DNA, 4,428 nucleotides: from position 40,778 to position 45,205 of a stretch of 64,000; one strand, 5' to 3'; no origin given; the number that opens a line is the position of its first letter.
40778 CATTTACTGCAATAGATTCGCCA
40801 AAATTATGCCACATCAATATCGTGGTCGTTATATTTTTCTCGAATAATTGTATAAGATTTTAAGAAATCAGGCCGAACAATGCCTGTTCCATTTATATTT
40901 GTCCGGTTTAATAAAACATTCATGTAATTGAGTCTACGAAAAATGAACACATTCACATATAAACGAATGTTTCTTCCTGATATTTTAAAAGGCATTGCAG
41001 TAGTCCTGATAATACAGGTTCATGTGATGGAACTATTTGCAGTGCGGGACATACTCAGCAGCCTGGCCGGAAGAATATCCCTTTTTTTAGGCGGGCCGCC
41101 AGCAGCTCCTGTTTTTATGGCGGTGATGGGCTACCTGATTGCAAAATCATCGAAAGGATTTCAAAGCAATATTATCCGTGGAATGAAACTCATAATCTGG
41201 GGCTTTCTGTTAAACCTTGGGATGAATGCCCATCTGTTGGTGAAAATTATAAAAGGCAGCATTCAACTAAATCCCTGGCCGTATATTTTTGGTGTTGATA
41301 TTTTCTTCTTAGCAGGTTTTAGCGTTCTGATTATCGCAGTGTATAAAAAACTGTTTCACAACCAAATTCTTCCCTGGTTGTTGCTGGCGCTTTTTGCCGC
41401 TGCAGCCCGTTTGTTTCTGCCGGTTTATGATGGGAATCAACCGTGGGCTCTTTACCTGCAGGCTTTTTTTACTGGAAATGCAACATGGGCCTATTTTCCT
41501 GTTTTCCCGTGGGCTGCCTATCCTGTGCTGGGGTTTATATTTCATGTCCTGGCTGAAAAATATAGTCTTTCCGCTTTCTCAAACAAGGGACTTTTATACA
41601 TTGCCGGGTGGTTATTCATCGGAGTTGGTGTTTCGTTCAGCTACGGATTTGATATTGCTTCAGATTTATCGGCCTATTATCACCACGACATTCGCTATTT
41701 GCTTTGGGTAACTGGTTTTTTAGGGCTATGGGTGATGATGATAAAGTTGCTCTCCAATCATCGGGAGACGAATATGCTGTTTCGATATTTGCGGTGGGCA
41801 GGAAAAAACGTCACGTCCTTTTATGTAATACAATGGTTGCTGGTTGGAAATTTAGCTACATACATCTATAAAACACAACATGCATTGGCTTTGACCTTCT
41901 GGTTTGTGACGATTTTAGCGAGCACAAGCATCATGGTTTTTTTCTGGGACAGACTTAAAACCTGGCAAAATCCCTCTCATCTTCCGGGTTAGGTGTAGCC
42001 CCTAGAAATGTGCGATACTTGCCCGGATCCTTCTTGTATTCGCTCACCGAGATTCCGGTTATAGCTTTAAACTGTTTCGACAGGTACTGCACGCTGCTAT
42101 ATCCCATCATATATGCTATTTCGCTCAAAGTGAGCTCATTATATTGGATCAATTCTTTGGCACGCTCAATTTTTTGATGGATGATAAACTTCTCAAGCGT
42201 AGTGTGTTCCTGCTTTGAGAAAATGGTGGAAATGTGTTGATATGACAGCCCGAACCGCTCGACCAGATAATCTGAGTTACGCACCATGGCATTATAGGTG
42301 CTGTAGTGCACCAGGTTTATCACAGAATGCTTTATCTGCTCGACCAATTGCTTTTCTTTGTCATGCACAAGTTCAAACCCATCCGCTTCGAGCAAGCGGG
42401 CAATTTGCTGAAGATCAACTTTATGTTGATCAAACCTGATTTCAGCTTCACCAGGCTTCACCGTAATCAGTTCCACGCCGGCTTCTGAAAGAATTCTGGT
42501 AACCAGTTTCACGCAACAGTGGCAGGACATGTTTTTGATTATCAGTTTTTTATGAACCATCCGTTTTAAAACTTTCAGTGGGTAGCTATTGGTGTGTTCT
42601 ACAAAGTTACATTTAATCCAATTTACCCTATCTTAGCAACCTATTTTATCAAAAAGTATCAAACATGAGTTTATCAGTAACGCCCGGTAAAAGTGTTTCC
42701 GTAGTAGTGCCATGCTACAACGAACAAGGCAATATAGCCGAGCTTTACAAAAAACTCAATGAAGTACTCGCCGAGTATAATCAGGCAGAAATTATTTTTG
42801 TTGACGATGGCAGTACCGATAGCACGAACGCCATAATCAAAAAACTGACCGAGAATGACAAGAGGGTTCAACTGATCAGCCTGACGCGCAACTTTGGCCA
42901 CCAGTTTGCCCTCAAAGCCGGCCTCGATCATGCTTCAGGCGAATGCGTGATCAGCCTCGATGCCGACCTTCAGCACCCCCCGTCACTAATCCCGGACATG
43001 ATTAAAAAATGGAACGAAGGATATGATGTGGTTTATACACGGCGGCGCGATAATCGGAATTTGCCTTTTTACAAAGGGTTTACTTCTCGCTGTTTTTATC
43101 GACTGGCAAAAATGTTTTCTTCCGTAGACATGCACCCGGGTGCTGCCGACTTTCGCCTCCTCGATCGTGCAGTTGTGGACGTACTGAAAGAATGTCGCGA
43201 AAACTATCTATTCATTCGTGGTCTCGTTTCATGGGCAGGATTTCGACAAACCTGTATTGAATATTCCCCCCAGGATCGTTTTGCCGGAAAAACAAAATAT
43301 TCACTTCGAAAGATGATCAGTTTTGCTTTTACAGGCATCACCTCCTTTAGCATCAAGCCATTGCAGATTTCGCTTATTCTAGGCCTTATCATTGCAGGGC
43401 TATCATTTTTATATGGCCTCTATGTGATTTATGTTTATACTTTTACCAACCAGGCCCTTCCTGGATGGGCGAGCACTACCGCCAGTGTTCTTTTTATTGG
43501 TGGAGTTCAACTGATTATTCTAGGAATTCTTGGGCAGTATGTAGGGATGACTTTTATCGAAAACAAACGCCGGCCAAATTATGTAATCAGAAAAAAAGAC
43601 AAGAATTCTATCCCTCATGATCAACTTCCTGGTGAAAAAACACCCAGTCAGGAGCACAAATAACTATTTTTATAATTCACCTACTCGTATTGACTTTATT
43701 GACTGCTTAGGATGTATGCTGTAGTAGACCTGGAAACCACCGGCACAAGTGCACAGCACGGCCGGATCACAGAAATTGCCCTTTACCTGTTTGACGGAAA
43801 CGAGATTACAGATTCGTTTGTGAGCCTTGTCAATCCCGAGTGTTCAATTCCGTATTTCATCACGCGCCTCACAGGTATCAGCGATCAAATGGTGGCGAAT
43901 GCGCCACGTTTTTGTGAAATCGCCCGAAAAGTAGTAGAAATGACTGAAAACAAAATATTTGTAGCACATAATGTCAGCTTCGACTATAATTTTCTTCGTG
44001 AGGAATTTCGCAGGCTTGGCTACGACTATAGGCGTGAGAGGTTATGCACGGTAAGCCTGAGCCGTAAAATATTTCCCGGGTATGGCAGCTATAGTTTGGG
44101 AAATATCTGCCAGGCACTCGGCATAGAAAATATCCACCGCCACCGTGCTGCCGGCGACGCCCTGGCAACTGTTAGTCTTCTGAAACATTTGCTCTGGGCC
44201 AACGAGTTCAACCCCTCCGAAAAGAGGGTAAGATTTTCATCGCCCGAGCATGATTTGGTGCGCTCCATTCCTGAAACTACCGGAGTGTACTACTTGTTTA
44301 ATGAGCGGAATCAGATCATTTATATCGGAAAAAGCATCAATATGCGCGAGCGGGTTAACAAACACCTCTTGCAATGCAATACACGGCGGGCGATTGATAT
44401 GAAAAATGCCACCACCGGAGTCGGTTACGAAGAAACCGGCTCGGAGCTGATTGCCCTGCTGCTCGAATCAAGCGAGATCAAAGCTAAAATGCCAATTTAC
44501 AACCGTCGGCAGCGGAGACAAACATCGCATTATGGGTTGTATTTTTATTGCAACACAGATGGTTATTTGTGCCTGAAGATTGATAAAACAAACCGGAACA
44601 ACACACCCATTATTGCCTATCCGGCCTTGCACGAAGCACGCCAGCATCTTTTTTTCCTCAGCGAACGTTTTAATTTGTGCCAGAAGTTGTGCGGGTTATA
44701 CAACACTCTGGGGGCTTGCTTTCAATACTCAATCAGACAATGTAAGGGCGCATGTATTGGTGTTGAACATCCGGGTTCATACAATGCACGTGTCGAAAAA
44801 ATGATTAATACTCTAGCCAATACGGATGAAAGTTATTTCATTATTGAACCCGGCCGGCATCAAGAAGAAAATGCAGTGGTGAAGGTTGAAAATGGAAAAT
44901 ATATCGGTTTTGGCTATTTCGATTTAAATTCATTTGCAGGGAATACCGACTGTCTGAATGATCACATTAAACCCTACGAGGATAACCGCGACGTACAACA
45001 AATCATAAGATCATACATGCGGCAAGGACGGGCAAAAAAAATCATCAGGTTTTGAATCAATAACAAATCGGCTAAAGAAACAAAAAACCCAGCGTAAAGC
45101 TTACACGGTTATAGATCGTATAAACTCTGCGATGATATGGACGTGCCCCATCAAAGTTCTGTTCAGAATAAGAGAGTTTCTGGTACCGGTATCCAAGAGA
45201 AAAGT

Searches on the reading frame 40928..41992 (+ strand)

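Call 58: search_protein_families(library=pfam, proteins=[window:40928-41992:+], max_evalue=0.00001)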
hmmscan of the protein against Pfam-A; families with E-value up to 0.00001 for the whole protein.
window:40928-41992:+ (354 aa): 2 families
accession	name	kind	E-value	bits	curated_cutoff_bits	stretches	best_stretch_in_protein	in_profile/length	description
PF07786.18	HGSNAT_cat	-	5.9e-10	39.5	22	1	13-218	1-193/222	Heparan-alpha-glucosaminide N-acetyltransferase, catalytic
PF01757.29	Acyl_transf_3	-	7.9e-10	38.7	31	1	18-339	5-324/326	Acyltransferase domain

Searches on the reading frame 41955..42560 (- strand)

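Call 59: search_protein_families(library=pfam, proteins=[window:41955-42560:-], max_evalue=0.00001)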
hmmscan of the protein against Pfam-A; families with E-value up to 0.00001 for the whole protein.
window:41955-42560:- (201 aa): 2 families
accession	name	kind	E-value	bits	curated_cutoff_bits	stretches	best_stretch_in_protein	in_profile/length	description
PF12833.13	HTH_18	-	5e-16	59.2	33.6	1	99-177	1-79/80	Helix-turn-helix domain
PF00165.29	HTH_AraC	-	1.7e-09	38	26.6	1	142-175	8-40/42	Bacterial regulatory helix-turn-helix proteins, AraC family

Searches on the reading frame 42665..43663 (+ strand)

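Call 59: search_protein_families(library=pfam, proteins=[window:42665-43663:+], max_evalue=0.00001)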
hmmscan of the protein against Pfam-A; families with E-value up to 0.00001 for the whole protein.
window:42665-43663:+ (332 aa): 2 families
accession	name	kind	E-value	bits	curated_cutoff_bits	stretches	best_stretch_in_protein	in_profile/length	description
PF00535.33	Glycos_transf_2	-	7.9e-36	124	23.3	1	12-171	1-164/168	Glycosyl transferase family 2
PF10111.15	Glyco_tranf_2_2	-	1.5e-06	28.3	27.3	1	12-102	1-92/276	Glycosyltransferase like family 2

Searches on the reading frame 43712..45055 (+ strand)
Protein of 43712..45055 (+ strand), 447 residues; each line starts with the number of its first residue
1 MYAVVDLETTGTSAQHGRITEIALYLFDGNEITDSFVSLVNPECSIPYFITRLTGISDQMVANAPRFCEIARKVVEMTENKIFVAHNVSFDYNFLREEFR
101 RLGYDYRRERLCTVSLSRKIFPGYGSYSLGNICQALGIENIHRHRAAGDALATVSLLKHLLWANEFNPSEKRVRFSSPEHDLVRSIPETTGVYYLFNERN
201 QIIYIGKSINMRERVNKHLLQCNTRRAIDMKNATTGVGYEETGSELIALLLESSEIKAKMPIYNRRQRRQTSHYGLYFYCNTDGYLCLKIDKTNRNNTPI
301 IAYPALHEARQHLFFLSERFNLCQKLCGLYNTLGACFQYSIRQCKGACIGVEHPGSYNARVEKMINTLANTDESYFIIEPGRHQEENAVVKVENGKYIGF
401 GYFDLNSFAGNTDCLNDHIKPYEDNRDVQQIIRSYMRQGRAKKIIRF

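Call 59: search_protein_families(library=pfam, proteins=[window:43712-45055:+], max_evalue=0.00001)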
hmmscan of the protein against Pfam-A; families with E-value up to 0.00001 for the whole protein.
window:43712-45055:+ (447 aa): 2 families
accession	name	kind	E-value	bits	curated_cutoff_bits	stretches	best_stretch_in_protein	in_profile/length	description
PF00929.31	RNase_T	-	5.6e-38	131.5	24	1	4-156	2-163/164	Exonuclease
PF01541.30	GIY-YIG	-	1.9e-07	31.7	22.6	1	191-257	3-70/78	GIY-YIG catalytic domain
